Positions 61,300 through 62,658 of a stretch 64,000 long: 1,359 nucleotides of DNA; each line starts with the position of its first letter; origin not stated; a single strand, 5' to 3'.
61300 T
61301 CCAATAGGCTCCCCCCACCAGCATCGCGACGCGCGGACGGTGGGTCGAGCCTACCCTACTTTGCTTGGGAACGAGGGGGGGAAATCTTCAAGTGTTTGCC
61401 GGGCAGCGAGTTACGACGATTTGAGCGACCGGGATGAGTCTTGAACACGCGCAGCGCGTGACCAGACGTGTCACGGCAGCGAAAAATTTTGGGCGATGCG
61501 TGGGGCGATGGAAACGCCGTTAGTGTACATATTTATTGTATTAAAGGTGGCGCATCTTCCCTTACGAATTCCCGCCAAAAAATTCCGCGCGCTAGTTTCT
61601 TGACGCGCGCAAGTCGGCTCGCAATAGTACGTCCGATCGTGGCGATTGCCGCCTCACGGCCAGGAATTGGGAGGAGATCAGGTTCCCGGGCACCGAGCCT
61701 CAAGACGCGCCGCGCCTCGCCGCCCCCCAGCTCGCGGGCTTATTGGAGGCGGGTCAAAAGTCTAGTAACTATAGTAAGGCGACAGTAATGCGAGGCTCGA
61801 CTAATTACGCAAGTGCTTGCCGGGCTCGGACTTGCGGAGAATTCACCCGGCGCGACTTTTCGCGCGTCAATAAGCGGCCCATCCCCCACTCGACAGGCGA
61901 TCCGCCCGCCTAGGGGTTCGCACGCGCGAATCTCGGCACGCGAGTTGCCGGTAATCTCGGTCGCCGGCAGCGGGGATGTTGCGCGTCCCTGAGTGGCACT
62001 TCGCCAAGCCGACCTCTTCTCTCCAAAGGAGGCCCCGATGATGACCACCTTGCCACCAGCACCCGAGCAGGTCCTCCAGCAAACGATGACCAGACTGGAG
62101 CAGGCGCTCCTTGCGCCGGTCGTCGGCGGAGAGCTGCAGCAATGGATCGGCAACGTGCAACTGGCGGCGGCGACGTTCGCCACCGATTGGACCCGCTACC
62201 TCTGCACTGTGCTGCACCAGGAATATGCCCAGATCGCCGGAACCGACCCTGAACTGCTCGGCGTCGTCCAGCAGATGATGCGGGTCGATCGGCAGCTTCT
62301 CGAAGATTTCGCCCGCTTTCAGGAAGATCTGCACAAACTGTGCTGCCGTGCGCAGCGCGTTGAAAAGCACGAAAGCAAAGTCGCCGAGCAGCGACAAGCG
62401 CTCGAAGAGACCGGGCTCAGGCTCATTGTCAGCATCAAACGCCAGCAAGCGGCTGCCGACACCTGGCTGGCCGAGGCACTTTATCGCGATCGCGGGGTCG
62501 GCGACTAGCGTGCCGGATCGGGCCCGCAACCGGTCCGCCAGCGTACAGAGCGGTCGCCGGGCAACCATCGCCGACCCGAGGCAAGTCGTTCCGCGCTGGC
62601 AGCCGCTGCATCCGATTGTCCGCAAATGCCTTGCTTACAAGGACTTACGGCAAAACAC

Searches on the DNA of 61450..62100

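Call 8: search_rna_families(source=window, start=61450, end=62100, threshold=evalue, max_evalue=10)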
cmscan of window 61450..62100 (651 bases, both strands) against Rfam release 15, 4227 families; matches with E-value up to 10: 2.
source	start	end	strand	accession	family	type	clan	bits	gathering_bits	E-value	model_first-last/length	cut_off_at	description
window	61963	61984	-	RF03013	nadA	Gene; sRNA;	-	15.9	37.5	1.2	1-62/62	no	nadA riboswitch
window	61938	62031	+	RF01740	gyrA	Cis-reg;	-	13.3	45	4.5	1-88/88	no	gyrA RNA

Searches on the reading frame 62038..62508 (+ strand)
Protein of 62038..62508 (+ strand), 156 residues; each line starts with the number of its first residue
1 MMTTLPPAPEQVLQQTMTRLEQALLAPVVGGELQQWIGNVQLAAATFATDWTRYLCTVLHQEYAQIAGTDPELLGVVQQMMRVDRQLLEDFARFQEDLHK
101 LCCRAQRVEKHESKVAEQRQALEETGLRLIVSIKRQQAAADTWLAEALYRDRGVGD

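Call 11: search_protein_families(library=pfam, proteins=[window:62038-62508:+], max_evalue=0.01)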
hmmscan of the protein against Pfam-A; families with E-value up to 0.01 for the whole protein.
window:62038-62508:+ (156 aa): 0 families

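Call 14: find_encoding_contigs(protein=window:62038-62508:+, flank=10000, max_places=10)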
Protein window:62038-62508:+ (156 aa): no gene with exactly this product is on record in the collection.

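Call 28: find_homologous_proteins(query=window:62038-62508:+, max_evalue=0.00001)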
Query window:62038-62508:+ (156 aa): 23 proteins with E <= 0.00001 among 195 candidates.
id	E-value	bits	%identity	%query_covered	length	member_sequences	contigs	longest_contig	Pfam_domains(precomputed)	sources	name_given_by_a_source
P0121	3.9e-96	337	100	100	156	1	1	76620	-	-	-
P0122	4.3e-74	266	81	98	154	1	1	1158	-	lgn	-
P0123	8.9e-63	229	69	99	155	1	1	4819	-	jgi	jgi:hypothetical protein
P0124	1.4e-57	212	67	99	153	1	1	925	-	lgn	-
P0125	1.2e-54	203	66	100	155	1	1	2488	-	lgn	-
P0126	1.5e-51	192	63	97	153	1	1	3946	-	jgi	jgi:predicted DNA binding CopG/RHH family protein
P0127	6.0e-50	187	60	99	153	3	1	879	-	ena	-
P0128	2.3e-49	185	61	94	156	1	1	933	-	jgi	jgi:hypothetical protein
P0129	5.5e-49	184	59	99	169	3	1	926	-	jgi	jgi:uncharacterized Ntn-hydrolase superfamily protein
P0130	5.8e-49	184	59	99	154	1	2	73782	-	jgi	jgi:hypothetical protein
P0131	5.8e-49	184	60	99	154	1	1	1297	-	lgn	-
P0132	7.3e-48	181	60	94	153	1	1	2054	-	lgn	-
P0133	1.2e-47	180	60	94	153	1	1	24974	-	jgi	jgi:hypothetical protein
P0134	1.3e-47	180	58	96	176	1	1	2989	-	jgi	jgi:hypothetical protein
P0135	3.2e-47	178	60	99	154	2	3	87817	-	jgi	jgi:hypothetical protein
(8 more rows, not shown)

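Call 29: find_encoding_contigs(protein=P0122, flank=10000, max_places=3)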
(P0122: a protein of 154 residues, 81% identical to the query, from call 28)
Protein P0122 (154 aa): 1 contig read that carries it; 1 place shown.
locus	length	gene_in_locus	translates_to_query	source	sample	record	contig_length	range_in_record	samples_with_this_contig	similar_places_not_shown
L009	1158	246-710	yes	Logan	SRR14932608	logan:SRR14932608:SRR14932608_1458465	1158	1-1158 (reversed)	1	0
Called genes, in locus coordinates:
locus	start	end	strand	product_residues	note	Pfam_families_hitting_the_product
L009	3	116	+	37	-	?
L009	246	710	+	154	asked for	-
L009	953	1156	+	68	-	?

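Call 30: find_encoding_contigs(protein=P0123, flank=10000, max_places=3)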
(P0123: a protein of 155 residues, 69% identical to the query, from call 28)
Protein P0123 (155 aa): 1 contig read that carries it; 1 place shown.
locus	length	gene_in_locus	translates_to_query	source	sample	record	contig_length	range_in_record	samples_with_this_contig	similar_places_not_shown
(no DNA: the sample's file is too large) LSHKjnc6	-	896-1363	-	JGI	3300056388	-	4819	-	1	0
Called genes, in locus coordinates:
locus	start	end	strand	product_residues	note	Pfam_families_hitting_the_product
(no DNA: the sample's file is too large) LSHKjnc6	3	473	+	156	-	?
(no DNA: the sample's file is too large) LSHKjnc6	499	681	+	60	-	-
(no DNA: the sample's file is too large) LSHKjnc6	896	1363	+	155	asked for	-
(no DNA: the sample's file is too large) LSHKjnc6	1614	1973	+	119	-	-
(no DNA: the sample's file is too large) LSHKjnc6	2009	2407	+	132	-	PF01627:Hpt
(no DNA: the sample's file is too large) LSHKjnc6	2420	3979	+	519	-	PF05227:CHASE3, PF00512:HisKA, PF02518:HATPase_c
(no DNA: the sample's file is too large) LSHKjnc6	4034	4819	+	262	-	?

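Call 68: find_encoding_contigs(protein=P0135, flank=6000, max_places=3)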
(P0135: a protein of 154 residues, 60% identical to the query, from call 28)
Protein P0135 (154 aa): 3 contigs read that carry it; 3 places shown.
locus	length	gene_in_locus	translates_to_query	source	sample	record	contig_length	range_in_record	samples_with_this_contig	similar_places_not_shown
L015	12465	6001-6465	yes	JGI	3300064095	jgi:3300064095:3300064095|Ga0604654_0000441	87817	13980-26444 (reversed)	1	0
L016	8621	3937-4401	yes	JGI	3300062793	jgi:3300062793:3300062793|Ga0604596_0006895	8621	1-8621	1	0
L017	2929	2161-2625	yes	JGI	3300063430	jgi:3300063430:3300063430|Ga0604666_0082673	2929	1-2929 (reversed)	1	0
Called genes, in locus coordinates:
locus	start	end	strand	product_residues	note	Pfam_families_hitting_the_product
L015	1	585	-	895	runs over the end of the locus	PF11104:PilM_2, PF14450:FtsA (weak)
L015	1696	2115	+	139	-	-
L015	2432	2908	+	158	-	-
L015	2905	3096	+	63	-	-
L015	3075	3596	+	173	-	PF07332:Phage_holin_3_6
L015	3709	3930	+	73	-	-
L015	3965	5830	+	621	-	PF01594:AI-2E_transport, PF02310:B12-binding (faint)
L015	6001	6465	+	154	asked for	-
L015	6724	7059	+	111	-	-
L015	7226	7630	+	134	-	PF01627:Hpt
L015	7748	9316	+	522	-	PF05227:CHASE3, PF00512:HisKA, PF02518:HATPase_c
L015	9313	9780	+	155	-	PF00072:Response_reg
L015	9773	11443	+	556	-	PF00072:Response_reg, PF00512:HisKA, PF02518:HATPase_c, PF00072:Response_reg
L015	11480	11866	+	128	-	PF00903:Glyoxalase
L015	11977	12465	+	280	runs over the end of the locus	PF06778:Chlor_dismutase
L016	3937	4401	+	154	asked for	-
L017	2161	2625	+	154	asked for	-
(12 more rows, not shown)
